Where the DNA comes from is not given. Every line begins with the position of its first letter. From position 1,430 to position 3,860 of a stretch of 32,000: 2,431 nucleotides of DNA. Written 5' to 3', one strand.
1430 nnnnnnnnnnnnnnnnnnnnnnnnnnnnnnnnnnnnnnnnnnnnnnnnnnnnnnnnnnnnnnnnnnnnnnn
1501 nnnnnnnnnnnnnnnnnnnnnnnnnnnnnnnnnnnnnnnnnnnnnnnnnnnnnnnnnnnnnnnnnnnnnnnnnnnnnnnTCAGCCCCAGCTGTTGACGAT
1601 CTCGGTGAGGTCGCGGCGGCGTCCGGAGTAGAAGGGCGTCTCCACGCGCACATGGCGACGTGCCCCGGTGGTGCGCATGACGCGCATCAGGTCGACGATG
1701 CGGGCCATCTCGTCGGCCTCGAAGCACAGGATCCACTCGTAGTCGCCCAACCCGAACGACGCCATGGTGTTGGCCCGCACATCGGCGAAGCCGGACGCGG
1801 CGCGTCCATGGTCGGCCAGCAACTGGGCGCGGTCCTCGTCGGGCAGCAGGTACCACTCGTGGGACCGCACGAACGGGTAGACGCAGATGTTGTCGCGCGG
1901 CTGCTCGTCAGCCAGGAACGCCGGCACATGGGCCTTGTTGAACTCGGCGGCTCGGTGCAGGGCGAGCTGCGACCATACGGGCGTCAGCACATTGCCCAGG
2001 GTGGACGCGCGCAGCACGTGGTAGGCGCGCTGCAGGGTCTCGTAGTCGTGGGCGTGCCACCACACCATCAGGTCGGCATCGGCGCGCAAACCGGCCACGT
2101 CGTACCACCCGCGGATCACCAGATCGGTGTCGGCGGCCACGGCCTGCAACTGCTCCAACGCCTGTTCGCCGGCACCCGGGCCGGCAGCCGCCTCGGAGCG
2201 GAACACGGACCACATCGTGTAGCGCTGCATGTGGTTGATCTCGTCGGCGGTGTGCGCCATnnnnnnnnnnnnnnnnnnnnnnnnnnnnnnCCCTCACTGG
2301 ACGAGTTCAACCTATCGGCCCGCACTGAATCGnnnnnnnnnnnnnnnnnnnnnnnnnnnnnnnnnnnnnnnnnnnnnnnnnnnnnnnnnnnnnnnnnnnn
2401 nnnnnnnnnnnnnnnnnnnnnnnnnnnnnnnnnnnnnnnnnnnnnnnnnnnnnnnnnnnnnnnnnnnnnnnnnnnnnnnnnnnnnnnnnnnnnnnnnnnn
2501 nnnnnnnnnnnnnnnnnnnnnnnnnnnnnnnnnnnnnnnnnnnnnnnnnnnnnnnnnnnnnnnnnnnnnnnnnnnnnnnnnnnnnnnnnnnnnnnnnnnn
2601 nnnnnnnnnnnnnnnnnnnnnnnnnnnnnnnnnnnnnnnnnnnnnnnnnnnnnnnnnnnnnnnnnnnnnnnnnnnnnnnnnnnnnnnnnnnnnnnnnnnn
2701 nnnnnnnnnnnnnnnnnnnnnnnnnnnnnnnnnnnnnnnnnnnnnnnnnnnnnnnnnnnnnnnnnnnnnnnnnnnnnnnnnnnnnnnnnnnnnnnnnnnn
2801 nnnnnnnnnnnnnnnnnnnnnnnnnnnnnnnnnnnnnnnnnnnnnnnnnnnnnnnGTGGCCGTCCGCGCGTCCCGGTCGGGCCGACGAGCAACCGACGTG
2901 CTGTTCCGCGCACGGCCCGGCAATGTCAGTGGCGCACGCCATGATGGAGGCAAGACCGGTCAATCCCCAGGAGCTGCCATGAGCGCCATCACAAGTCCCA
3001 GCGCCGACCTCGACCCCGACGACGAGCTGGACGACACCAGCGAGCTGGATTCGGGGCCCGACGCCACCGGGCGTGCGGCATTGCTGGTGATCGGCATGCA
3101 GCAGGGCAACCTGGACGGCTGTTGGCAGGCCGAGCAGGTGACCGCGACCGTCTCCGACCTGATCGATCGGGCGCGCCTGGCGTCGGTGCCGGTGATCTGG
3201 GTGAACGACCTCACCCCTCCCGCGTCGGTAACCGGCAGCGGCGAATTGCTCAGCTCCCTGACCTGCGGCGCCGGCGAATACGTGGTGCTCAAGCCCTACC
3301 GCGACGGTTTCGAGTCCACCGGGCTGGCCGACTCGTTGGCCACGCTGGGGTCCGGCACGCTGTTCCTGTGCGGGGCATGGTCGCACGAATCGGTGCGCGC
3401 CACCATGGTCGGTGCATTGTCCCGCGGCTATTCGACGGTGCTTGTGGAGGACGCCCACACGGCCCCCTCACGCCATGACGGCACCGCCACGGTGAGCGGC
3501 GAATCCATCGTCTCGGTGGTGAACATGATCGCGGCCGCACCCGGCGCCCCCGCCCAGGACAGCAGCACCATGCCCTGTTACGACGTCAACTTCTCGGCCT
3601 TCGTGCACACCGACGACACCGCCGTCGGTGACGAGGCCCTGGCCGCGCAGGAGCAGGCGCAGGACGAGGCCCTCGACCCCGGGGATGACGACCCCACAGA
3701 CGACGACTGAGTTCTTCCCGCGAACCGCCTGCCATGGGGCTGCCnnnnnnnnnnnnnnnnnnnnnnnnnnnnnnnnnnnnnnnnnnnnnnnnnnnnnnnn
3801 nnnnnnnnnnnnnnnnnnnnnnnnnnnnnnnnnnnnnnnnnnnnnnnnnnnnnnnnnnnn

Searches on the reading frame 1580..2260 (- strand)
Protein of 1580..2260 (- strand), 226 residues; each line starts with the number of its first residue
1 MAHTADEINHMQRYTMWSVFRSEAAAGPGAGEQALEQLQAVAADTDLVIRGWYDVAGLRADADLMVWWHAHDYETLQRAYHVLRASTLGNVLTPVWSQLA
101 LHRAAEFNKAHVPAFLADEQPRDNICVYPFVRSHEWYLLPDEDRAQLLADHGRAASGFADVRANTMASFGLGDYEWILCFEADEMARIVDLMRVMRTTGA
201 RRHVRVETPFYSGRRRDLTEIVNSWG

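Call 107: search_protein_families(library=ncbifam, proteins=[window:1580-2260:-], max_evalue=0.00001)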
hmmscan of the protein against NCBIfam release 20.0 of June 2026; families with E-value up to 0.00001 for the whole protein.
window:1580-2260:- (226 aa): 3 families
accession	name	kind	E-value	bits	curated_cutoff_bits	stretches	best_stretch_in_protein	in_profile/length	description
NF042928.1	HemQ_actino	equivalog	4.8e-99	330.1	235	1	11-225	2-219/220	hydrogen peroxide-dependent heme synthase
NF008913.0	PRK12276.1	equivalog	5.7e-15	55.7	253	1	26-211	35-232/248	hydrogen peroxide-dependent heme synthase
NF007124.0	PRK09565.1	equivalog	7.2e-10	38.9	446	1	123-218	149-249/637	heme-binding protein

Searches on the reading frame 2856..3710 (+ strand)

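Call 107: search_protein_families(library=ncbifam, proteins=[window:2856-3710:+], max_evalue=0.00001)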
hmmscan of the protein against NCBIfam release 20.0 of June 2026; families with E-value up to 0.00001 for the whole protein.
window:2856-3710:+ (284 aa): 2 families
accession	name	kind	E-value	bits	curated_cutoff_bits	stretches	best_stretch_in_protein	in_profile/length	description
NF050097.1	BiurAmidohydBiuH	equivalog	2.3e-06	27.2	370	1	130-213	115-198/221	biuret amidohydrolase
NF008517.0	PRK11440.1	equivalog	7.1e-06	26.1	195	0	144-209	99-164/188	hydrolase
